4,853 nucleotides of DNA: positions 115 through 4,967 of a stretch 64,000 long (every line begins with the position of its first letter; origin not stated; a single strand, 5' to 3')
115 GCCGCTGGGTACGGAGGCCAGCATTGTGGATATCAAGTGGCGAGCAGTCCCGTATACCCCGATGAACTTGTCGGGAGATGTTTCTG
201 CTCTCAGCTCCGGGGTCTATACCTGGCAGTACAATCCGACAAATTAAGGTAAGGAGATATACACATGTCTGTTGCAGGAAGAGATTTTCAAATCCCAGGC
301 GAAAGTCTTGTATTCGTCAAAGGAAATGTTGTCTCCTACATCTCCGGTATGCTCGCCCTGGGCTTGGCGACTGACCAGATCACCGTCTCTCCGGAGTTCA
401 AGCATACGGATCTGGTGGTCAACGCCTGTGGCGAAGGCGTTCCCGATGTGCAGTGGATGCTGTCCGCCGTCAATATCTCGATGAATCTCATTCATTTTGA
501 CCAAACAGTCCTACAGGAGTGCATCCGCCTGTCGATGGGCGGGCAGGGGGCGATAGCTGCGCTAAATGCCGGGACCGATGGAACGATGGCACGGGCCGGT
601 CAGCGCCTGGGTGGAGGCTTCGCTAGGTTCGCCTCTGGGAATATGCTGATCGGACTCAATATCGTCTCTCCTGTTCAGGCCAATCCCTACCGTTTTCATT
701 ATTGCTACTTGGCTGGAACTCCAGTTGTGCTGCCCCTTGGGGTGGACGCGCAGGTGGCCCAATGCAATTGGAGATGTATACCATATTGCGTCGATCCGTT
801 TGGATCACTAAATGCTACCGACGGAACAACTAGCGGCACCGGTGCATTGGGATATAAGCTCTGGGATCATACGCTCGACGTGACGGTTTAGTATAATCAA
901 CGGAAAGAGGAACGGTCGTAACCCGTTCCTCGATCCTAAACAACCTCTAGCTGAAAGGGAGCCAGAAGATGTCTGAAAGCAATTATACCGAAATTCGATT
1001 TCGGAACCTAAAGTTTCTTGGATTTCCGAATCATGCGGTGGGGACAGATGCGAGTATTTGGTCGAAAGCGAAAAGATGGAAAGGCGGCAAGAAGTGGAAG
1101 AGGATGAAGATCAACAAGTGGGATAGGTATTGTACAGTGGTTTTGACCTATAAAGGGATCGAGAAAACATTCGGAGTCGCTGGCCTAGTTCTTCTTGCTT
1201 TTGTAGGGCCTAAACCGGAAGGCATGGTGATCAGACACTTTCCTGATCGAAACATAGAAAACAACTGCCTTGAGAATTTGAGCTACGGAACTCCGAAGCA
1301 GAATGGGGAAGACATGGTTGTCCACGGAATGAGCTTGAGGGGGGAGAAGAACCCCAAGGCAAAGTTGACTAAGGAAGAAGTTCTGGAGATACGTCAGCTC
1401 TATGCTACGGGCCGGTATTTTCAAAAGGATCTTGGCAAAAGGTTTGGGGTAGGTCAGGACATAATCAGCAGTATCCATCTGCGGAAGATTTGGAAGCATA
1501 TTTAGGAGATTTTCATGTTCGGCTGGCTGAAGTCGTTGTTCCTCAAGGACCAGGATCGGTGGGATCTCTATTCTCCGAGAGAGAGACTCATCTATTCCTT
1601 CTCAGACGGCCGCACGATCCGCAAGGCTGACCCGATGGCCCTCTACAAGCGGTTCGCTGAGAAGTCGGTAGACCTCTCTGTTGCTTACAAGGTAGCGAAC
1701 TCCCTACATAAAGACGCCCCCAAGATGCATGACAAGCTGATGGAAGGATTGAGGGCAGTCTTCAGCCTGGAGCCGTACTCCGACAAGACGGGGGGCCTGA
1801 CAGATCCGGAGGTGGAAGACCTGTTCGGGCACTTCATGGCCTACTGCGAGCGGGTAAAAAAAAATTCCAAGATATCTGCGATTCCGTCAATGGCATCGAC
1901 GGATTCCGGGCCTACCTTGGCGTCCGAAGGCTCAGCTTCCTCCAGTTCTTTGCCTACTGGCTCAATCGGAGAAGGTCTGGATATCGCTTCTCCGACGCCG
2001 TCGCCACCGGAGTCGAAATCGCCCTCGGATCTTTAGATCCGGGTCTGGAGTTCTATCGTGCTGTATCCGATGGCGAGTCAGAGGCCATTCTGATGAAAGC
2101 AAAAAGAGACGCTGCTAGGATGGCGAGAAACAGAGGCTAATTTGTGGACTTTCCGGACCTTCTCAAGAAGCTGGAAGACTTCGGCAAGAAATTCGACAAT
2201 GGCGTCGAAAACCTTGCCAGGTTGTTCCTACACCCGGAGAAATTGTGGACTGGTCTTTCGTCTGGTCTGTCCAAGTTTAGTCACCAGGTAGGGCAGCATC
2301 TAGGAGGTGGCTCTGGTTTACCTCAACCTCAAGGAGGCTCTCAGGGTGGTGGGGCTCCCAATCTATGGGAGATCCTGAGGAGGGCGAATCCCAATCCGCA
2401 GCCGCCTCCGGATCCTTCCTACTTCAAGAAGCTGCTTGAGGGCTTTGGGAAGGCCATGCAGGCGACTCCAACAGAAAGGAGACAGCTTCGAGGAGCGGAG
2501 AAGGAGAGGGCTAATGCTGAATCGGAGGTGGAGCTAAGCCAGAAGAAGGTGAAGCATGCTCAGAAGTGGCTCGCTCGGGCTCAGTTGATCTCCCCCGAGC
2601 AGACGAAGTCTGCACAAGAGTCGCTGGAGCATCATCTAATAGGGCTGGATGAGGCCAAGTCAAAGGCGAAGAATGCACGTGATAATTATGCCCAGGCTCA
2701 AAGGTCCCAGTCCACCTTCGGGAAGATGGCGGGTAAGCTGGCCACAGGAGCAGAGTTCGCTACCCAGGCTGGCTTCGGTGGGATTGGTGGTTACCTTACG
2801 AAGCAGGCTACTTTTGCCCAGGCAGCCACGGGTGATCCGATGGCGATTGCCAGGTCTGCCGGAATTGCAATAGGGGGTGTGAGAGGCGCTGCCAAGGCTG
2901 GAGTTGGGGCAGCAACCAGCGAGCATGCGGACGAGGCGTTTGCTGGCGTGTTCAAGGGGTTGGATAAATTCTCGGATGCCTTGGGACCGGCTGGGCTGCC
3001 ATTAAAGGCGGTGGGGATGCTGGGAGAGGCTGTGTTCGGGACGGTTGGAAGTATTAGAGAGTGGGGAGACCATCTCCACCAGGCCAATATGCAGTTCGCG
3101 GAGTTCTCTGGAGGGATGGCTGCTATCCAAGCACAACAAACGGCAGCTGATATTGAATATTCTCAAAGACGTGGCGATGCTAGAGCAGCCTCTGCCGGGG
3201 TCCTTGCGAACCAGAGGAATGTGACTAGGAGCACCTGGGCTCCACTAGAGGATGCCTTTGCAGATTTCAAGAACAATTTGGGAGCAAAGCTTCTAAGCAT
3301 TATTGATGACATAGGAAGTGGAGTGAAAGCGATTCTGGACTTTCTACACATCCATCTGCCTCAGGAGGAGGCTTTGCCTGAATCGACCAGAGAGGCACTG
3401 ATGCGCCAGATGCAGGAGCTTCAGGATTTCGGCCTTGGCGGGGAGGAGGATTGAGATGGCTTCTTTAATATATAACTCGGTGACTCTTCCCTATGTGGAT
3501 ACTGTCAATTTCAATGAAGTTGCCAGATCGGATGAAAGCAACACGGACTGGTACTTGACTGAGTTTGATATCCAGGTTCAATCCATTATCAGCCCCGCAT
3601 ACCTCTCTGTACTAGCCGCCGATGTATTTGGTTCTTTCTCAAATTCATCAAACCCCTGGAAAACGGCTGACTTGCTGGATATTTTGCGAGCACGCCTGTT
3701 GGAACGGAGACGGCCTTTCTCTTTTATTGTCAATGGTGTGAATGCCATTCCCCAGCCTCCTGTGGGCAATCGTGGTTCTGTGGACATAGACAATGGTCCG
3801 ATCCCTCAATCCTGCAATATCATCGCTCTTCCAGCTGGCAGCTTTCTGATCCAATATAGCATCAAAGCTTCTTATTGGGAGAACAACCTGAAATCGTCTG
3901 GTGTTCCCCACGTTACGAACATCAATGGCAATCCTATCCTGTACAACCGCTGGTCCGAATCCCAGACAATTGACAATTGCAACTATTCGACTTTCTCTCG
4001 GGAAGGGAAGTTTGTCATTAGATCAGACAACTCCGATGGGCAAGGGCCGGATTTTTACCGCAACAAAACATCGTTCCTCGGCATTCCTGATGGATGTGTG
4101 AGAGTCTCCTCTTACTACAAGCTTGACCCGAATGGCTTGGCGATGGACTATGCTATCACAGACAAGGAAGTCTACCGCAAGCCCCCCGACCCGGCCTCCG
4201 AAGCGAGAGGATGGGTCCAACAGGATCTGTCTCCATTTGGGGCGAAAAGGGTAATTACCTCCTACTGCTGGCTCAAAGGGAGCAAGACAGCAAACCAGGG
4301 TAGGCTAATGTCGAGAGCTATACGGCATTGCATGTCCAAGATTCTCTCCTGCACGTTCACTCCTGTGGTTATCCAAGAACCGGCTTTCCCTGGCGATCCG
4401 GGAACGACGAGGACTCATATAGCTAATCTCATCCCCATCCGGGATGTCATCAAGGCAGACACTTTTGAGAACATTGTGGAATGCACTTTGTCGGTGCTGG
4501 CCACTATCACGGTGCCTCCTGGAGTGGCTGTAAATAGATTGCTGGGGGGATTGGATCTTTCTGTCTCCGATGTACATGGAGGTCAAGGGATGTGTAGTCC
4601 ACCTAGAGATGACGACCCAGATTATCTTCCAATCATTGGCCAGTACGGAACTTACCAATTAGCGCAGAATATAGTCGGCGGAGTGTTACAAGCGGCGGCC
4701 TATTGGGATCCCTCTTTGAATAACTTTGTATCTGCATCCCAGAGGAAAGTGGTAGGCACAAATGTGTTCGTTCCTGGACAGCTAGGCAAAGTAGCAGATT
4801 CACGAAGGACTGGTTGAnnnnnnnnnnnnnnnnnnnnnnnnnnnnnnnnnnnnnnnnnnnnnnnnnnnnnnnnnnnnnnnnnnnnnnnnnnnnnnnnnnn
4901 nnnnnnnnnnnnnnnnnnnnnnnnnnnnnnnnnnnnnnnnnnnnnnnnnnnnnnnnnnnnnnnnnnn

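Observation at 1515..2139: Textbook -1 programmed frameshift (A_AAA_AAA) giving G and GT tail-chaperone products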

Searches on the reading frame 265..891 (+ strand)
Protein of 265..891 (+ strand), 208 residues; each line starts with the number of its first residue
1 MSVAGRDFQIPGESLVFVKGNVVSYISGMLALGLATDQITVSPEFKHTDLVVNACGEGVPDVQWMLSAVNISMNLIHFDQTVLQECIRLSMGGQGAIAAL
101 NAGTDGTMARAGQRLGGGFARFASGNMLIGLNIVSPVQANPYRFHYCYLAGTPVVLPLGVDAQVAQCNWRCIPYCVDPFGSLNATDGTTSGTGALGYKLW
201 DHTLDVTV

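Call 7: search_protein_families(library=phrogs, max_evalue=0.01, proteins=[window:265-891:+])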
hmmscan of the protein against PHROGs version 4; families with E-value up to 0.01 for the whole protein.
window:265-891:+ (208 aa): 0 families

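Call 8: search_protein_families(library=pfam, max_evalue=0.01, proteins=[window:265-891:+])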
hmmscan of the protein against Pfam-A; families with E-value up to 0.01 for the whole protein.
window:265-891:+ (208 aa): 0 families

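Call 65: search_solved_structures(query=window:265-891:+, max_evalue=1)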
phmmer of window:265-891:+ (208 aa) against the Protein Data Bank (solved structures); distinct sequences matched with E-value up to 1: 0.

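Call 68: search_protein_families(library=ncbifam, max_evalue=0.1, proteins=[window:265-891:+])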
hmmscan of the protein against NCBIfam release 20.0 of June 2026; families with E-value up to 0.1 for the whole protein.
window:265-891:+ (208 aa): 0 families

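Call 70: search_dna_similar(query=window:265-891:+, collection=phages, mode=protein, max_evalue=0.01)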
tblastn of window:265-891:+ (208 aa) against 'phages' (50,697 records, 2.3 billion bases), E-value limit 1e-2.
No match.

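Call 71: find_homologous_proteins(query=window:265-891:+, max_evalue=0.001)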
Query window:265-891:+ (208 aa): 13 proteins with E <= 0.001 among 1248 candidates.
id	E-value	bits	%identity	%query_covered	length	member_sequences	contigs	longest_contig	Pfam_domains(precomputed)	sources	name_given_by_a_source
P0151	5.0e-137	472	100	100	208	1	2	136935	-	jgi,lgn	jgi:hypothetical protein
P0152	2.0e-75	271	66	97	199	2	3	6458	-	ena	-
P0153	8.0e-58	214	53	96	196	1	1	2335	-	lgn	-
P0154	8.0e-56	207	54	97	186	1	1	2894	-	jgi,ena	jgi:hypothetical protein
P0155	4.4e-53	198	51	96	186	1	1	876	-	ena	-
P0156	2.0e-51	193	51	96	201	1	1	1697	-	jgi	jgi:hypothetical protein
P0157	3.1e-51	192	47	95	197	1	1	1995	-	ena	-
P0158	2.9e-50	189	52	97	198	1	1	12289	-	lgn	-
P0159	7.3e-48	181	49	96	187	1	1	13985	-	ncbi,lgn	-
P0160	8.1e-47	178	50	96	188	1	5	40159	-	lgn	-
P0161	8.9e-47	178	46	96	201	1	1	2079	-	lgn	-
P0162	8.5e-45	171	49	97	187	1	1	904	-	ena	-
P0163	1.2e-37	148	42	96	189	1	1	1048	-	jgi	jgi:hypothetical protein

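Call 80: predict_structure(alignment_id=A5)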
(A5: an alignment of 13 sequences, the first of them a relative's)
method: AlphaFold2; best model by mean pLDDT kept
length: 208 residues; sequences in the alignment: 13
mean_pLDDT: 66.8   pTM: 0.66
mean pLDDT of the five models: 66.8, 64.6, 64.3, 59.5, 41.9
residues with pLDDT >= 90: 26; 70-90: 78; 50-70: 45; < 50: 59
segments of 3 or more residues with pLDDT < 50: 1-4, 51-61, 94-114, 176-196
pLDDT, mean of each block of 10 residues (from residue 1): 61 90 83 92 71 48 67 89 84 45 34 49 72 83 83 63 81 54 37 50 65
secondary structure, 60 per line:
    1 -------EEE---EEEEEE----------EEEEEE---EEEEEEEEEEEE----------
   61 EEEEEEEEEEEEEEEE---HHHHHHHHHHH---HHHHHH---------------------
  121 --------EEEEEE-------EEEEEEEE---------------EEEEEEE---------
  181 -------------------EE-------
elements in order: E8-10 E14-19 E30-35 E39-50 E61-76 H80-90 H94-99 E129-134 E142-149 E165-171

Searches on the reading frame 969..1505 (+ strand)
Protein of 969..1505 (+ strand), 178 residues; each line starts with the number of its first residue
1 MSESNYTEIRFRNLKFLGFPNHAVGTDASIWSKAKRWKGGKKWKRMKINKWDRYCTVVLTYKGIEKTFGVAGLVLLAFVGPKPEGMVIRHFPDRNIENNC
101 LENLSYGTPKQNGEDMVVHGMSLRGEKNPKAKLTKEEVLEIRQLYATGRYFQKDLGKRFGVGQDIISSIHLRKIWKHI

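Call 7: search_protein_families(library=phrogs, max_evalue=0.01, proteins=[window:969-1505:+])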
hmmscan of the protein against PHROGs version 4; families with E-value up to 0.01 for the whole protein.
window:969-1505:+ (178 aa): 8 families
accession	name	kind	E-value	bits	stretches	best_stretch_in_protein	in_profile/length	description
phrog_59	-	DNA, RNA and nucleotide metabolism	7.6e-25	89.1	1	21-178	149-275/423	HNH endonuclease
phrog_1492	-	DNA, RNA and nucleotide metabolism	1.4e-17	65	1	50-121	94-164/414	HNH endonuclease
phrog_959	-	DNA, RNA and nucleotide metabolism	2.7e-14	54.1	1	20-139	16-129/138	HNH endonuclease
phrog_20467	-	DNA, RNA and nucleotide metabolism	2.2e-05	25.3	1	130-178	60-107/112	HNH endonuclease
phrog_4578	-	DNA, RNA and nucleotide metabolism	0.00055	20.8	1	77-116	21-59/130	HNH endonuclease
phrog_6156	-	DNA, RNA and nucleotide metabolism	0.0014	19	1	123-177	176-229/261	endonuclease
phrog_517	-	DNA, RNA and nucleotide metabolism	0.0027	19.6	1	126-162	79-114/128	HTH DNA binding protein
phrog_826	-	DNA, RNA and nucleotide metabolism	0.0044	17.6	1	68-116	110-158/281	HNH endonuclease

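Call 8: search_protein_families(library=pfam, max_evalue=0.01, proteins=[window:969-1505:+])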
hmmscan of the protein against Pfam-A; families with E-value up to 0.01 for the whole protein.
window:969-1505:+ (178 aa): 2 families
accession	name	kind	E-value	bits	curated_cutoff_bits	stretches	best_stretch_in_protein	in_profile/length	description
PF13392.12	HNH_3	-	2.2e-06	27.6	24.8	1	74-113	7-45/46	HNH endonuclease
PF12824.13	MRP-L20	-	0.0043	17.7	30.4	1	126-169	79-124/164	Mitochondrial ribosomal protein subunit L20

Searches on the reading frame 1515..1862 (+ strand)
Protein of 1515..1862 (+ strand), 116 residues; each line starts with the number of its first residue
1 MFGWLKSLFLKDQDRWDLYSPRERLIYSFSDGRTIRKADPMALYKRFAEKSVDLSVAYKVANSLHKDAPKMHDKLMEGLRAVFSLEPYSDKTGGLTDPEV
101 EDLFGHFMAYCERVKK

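Call 104: search_protein_families(library=pfam, max_evalue=5, proteins=[window:1515-1862:+])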
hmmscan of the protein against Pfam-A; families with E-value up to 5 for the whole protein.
window:1515-1862:+ (116 aa): 1 family
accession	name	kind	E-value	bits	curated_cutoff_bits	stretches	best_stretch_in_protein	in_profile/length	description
PF20894.2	Tsp36_N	-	0.11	12.9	25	1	59-89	30-60/78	Small heat shock protein Tsp36, N-terminal domain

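Call 105: search_protein_families(library=phrogs, max_evalue=5, proteins=[window:1515-1862:+])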
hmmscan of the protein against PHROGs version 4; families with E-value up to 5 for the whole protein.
window:1515-1862:+ (116 aa): 1 family
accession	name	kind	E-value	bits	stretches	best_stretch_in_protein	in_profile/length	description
phrog_13230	-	unknown function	0.33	11.8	1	30-69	35-69/138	-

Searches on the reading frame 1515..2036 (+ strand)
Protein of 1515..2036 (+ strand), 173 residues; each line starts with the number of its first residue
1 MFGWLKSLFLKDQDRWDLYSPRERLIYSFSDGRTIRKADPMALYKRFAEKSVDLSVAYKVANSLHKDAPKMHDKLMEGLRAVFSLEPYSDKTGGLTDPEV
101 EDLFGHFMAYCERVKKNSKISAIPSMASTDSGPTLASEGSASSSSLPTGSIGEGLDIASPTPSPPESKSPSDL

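Call 7: search_protein_families(library=phrogs, max_evalue=0.01, proteins=[window:1515-2036:+])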
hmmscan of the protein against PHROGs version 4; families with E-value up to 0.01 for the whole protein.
window:1515-2036:+ (173 aa): 0 families

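Call 8: search_protein_families(library=pfam, max_evalue=0.01, proteins=[window:1515-2036:+])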
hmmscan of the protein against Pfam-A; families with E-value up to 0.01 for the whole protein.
window:1515-2036:+ (173 aa): 0 families

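Call 68: search_protein_families(library=ncbifam, max_evalue=0.1, proteins=[window:1515-2036:+])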
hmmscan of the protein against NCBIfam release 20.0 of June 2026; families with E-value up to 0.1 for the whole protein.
window:1515-2036:+ (173 aa): 0 families

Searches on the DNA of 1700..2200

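Call 90: search_rna_families(source=window, start=1700, end=2200, threshold=evalue, max_evalue=1)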
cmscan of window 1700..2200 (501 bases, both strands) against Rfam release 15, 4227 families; matches with E-value up to 1: 0.
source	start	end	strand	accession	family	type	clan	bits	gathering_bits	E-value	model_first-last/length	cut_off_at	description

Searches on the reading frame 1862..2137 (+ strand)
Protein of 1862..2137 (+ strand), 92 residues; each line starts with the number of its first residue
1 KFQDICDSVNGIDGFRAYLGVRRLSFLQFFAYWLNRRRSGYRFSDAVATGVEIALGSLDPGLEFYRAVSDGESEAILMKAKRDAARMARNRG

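Call 104: search_protein_families(library=pfam, max_evalue=5, proteins=[window:1862-2137:+])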
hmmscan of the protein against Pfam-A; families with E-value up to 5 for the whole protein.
window:1862-2137:+ (92 aa): 1 family
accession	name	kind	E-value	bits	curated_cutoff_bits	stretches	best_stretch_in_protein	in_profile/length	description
PF00393.24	6PGD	-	0.16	11.7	27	1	23-83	210-270/290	6-phosphogluconate dehydrogenase, C-terminal domain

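Call 105: search_protein_families(library=phrogs, max_evalue=5, proteins=[window:1862-2137:+])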
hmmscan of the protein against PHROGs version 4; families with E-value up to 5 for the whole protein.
window:1862-2137:+ (92 aa): 0 families

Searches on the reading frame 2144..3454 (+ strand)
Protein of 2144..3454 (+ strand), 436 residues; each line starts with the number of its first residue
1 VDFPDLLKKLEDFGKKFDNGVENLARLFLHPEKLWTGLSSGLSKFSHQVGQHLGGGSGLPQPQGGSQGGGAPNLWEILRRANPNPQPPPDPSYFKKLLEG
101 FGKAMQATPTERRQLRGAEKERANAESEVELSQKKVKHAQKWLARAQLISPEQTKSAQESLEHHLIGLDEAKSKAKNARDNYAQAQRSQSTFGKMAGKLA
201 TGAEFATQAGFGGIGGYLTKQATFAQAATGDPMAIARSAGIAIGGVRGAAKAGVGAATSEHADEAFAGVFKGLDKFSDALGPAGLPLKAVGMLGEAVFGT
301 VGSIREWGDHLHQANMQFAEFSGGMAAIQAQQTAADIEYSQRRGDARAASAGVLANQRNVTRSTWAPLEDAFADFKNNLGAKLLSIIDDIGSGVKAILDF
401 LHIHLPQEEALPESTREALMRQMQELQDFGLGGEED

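Call 7: search_protein_families(library=phrogs, max_evalue=0.01, proteins=[window:2144-3454:+])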
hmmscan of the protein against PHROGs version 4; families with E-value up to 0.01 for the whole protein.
window:2144-3454:+ (436 aa): 0 families

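Call 8: search_protein_families(library=pfam, max_evalue=0.01, proteins=[window:2144-3454:+])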
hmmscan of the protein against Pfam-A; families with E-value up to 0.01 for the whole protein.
window:2144-3454:+ (436 aa): 0 families

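Call 66: search_solved_structures(query=window:2144-3454:+, max_evalue=1)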
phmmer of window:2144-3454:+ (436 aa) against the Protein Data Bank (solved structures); distinct sequences matched with E-value up to 1: 0.

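Call 68: search_protein_families(library=ncbifam, max_evalue=0.1, proteins=[window:2144-3454:+])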
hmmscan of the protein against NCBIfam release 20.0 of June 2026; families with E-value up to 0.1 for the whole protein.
window:2144-3454:+ (436 aa): 0 families

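Call 104: search_protein_families(library=pfam, max_evalue=5, proteins=[window:2144-3454:+])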
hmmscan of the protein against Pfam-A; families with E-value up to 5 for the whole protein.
window:2144-3454:+ (436 aa): 0 families

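Call 105: search_protein_families(library=phrogs, max_evalue=5, proteins=[window:2144-3454:+])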
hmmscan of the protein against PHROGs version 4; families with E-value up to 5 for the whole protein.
window:2144-3454:+ (436 aa): 2 families
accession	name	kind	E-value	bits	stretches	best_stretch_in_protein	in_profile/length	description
phrog_7697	-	tail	0.082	12.1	1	99-207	116-220/1090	tail fiber protein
phrog_10613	-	tail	3.2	8.5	1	99-230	87-222/237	tail length tape measure protein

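Call 106: find_homologous_proteins(query=window:2144-3454:+, max_evalue=0.001)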
Query window:2144-3454:+ (436 aa): 3 proteins with E <= 0.001 among 8000 candidates.
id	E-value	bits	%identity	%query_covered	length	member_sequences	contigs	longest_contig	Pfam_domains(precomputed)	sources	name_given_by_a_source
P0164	1.4e-283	959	100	100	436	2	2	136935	-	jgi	jgi:hypothetical protein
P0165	6.8e-23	100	48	28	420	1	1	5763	-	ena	-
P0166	2.9e-16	78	38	42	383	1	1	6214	-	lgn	-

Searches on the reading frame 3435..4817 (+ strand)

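Call 7: search_protein_families(library=phrogs, max_evalue=0.01, proteins=[window:3435-4817:+])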
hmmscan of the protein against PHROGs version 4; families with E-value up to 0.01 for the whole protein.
window:3435-4817:+ (460 aa): 0 families

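Call 8: search_protein_families(library=pfam, max_evalue=0.01, proteins=[window:3435-4817:+])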
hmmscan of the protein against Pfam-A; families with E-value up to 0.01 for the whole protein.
window:3435-4817:+ (460 aa): 0 families

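Call 68: search_protein_families(library=ncbifam, max_evalue=0.1, proteins=[window:3435-4817:+])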
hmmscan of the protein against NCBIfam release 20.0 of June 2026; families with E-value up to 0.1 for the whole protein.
window:3435-4817:+ (460 aa): 0 families

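Call 104: search_protein_families(library=pfam, max_evalue=5, proteins=[window:3435-4817:+])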
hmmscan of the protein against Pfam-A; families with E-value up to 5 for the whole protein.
window:3435-4817:+ (460 aa): 0 families

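Call 105: search_protein_families(library=phrogs, max_evalue=5, proteins=[window:3435-4817:+])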
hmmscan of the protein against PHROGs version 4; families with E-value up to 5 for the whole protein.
window:3435-4817:+ (460 aa): 1 family
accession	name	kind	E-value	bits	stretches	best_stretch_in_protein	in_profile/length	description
phrog_28181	-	unknown function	0.31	12.2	1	174-192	16-34/50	-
